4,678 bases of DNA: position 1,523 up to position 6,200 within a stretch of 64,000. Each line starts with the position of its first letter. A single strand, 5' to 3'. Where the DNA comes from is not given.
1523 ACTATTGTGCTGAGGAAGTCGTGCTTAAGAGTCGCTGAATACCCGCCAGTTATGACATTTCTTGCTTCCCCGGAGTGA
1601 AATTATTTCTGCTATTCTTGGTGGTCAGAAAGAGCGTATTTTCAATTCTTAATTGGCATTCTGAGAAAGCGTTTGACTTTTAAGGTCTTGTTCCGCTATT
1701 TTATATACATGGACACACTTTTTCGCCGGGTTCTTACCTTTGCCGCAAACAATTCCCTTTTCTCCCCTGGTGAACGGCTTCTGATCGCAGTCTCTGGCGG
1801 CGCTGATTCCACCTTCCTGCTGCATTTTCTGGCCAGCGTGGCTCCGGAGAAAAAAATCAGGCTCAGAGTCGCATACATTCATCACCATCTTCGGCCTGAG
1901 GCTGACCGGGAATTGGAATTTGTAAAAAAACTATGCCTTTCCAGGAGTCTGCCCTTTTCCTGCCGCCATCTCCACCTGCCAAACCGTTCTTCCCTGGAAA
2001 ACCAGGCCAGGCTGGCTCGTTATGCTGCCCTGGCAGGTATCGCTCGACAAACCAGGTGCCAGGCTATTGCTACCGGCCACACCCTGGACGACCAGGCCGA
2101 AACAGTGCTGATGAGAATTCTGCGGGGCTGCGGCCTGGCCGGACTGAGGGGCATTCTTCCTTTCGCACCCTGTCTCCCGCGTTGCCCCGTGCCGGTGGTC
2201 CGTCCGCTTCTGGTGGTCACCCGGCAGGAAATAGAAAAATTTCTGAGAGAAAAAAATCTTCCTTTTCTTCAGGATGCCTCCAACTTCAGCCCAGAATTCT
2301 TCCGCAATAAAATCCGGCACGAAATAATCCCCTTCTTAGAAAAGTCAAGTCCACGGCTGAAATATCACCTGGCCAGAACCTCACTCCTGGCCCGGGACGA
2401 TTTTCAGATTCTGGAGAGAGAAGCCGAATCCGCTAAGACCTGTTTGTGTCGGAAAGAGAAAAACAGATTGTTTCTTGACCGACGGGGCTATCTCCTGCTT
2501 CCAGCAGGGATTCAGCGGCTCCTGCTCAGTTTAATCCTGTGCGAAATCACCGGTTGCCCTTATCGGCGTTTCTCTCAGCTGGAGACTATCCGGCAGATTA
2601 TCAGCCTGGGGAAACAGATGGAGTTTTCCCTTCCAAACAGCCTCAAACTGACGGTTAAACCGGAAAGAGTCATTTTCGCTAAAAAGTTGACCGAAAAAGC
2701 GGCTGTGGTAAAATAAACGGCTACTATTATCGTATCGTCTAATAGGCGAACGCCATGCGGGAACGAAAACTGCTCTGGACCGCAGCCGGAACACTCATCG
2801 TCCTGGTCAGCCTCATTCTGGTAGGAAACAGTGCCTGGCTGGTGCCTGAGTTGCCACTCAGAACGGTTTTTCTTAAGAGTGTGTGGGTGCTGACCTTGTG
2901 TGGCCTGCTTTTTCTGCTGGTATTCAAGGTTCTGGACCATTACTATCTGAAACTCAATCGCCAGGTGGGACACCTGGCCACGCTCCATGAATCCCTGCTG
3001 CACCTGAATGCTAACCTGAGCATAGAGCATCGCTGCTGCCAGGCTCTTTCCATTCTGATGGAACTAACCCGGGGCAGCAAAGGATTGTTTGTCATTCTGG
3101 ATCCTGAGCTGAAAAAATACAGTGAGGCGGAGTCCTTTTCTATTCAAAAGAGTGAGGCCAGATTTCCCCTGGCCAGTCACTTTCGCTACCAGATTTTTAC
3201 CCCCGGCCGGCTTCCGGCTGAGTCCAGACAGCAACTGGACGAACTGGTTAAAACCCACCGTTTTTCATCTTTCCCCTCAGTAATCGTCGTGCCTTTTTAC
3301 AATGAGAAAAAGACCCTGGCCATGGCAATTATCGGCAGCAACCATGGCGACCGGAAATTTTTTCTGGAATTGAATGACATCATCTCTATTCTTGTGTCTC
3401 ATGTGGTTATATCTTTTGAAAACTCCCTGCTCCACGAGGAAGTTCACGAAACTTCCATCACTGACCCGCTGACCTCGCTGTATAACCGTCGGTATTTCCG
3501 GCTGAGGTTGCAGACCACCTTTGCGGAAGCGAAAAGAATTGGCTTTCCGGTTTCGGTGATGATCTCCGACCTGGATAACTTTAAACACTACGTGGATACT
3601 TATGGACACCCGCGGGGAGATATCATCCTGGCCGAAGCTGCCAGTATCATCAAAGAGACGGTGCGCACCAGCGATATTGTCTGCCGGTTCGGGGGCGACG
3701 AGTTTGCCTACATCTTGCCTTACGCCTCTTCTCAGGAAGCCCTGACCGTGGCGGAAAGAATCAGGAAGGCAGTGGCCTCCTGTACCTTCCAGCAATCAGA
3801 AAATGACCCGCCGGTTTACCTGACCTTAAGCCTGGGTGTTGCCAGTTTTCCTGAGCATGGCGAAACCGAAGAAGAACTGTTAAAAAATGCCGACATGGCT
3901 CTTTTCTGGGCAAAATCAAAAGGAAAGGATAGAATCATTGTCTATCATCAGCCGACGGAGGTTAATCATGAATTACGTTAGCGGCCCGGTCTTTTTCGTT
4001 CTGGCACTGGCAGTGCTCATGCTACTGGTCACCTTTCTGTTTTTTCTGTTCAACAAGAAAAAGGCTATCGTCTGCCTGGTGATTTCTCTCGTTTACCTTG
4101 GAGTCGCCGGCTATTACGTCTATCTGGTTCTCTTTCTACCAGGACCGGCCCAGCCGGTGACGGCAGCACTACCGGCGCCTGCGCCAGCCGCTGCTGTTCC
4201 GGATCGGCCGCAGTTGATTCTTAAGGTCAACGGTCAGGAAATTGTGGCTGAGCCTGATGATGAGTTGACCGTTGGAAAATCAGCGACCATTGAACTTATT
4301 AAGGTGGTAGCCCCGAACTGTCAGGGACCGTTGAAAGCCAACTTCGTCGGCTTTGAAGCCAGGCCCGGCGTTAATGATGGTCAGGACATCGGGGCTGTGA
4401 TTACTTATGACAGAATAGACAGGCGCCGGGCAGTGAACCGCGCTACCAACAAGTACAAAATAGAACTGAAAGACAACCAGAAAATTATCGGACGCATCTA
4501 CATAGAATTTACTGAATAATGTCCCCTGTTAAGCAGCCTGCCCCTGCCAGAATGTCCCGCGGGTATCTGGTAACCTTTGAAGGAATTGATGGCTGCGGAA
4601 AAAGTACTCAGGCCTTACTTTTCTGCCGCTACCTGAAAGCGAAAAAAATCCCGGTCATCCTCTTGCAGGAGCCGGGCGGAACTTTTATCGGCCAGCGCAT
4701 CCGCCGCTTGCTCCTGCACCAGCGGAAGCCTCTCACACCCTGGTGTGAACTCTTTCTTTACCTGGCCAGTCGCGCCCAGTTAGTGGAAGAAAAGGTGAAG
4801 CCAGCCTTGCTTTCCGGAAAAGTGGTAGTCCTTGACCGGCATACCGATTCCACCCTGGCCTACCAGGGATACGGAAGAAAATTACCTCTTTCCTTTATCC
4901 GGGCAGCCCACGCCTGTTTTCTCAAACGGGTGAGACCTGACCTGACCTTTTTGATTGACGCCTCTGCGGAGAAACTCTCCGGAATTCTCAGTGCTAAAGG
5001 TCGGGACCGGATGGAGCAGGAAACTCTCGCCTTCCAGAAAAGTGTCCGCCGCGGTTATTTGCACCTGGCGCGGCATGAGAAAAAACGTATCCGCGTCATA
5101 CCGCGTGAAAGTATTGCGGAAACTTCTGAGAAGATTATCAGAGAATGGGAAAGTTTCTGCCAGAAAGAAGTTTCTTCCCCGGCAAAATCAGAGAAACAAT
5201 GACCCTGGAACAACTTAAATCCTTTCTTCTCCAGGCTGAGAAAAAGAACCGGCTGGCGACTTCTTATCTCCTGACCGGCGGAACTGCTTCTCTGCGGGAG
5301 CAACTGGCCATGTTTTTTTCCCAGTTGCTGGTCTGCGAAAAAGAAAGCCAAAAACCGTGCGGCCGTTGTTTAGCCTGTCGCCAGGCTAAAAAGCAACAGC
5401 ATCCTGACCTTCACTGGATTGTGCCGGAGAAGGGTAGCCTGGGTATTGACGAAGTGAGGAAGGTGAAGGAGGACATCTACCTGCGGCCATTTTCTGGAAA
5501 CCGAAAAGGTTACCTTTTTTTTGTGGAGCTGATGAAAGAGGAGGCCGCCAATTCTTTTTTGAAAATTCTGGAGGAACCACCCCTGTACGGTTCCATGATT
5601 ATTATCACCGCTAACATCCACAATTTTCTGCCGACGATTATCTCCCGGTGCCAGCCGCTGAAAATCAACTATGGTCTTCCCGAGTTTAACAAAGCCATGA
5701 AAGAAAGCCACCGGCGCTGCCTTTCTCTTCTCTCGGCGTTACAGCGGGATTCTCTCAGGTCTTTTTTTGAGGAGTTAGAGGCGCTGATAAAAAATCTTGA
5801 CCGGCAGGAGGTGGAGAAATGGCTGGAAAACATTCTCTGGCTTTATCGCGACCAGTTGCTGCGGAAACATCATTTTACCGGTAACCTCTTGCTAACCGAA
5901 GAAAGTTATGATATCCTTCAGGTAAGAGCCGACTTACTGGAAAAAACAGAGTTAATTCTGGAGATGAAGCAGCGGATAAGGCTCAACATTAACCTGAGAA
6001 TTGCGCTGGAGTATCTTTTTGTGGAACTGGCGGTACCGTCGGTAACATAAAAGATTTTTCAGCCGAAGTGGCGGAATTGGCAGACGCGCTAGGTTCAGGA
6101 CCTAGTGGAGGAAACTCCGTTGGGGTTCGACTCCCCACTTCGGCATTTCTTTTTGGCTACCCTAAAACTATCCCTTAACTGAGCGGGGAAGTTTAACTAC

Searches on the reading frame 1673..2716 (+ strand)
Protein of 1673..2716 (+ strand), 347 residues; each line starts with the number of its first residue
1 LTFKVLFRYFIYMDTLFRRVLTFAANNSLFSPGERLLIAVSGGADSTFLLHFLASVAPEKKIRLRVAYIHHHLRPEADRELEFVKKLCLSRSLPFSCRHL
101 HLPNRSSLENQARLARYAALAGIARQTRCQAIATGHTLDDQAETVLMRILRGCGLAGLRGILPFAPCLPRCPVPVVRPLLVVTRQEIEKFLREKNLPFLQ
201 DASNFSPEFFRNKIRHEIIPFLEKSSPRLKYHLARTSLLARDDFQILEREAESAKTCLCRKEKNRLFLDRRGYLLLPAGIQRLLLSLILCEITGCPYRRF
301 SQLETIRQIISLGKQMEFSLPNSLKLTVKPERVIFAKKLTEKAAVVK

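Call 7: search_protein_families(library=pfam, proteins=[window:1673-2716:+], max_evalue=0.001)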
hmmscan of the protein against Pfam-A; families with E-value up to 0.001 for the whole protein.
window:1673-2716:+ (347 aa): 1 family
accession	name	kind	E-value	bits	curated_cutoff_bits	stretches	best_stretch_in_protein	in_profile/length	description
PF01171.26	ATP_bind_3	-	2.4e-50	171.2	27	1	36-217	2-182/182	PP-loop family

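Call 32: find_encoding_contigs(protein=window:1673-2716:+, flank=10000, max_places=2)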
Protein window:1673-2716:+ (347 aa): 2 contigs read that carry it; 2 places shown.
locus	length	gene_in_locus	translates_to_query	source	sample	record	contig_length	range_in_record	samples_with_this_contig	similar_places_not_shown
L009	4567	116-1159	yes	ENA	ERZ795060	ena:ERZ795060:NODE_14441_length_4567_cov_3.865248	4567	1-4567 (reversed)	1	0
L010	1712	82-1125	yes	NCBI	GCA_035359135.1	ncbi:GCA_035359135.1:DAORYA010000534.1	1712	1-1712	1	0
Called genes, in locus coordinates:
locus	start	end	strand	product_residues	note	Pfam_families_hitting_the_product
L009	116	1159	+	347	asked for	PF01171:ATP_bind_3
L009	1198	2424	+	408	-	PF00990:GGDEF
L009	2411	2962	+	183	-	-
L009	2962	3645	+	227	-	PF02223:Thymidylate_kin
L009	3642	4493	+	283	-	PF13177:DNA_pol3_delta2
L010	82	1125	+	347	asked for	PF01171:ATP_bind_3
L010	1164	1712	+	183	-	?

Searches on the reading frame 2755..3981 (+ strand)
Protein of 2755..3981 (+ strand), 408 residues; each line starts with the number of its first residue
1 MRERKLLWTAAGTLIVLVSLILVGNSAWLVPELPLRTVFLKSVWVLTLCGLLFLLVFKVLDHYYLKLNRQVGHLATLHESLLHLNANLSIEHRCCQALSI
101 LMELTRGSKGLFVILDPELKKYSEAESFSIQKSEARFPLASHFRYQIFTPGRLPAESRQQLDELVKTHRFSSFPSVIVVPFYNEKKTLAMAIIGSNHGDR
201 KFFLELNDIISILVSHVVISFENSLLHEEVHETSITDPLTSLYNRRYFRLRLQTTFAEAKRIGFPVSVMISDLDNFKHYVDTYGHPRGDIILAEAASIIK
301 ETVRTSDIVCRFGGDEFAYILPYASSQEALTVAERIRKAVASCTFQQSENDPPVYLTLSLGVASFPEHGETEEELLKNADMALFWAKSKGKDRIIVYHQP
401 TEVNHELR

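Call 7: search_protein_families(library=pfam, proteins=[window:2755-3981:+], max_evalue=0.001)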
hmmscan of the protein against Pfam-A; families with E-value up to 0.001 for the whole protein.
window:2755-3981:+ (408 aa): 2 families
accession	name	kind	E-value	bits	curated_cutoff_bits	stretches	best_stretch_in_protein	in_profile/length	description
PF00990.26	GGDEF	-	3.8e-47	160.5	23.8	1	235-393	2-161/161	Diguanylate cyclase, GGDEF domain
PF22335.1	Cas10-Cmr2_palm2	-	0.00023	21.7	27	1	312-394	57-132/133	Cas10/Cmr2, second palm domain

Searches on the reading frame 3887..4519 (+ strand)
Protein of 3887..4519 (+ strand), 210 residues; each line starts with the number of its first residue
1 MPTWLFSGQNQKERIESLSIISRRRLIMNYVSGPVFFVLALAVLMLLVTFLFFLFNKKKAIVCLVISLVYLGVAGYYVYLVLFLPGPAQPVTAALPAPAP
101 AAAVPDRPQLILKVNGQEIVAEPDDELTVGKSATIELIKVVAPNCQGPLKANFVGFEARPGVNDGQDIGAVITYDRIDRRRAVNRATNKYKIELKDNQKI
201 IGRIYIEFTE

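Call 7: search_protein_families(library=pfam, proteins=[window:3887-4519:+], max_evalue=0.001)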
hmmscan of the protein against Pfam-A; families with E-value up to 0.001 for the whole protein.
window:3887-4519:+ (210 aa): 1 family
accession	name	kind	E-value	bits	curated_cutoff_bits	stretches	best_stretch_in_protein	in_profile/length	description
PF01757.29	Acyl_transf_3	-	0.00045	19.8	31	1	26-86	116-176/326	Acyltransferase domain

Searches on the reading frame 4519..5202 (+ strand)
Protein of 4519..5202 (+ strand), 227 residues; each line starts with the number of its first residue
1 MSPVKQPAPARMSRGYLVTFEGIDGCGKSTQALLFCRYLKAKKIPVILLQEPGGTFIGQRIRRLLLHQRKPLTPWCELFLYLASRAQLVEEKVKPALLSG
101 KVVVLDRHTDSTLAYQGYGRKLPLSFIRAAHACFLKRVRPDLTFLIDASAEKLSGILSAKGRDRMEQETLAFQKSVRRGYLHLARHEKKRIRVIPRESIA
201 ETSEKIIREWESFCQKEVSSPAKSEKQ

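Call 7: search_protein_families(library=pfam, proteins=[window:4519-5202:+], max_evalue=0.001)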
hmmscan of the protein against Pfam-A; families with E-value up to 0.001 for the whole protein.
window:4519-5202:+ (227 aa): 1 family
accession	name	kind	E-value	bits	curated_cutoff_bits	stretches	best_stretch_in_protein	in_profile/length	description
PF02223.23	Thymidylate_kin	-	1.5e-41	142.5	27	1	20-206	1-185/185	Thymidylate kinase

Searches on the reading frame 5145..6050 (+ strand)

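Call 7: search_protein_families(library=pfam, proteins=[window:5145-6050:+], max_evalue=0.001)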
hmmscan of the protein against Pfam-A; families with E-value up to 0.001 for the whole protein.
window:5145-6050:+ (301 aa): 1 family
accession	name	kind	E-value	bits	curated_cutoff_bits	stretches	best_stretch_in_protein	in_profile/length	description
PF13177.12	DNA_pol3_delta2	-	7.5e-42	143.5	27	1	23-175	4-158/161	DNA polymerase III, delta subunit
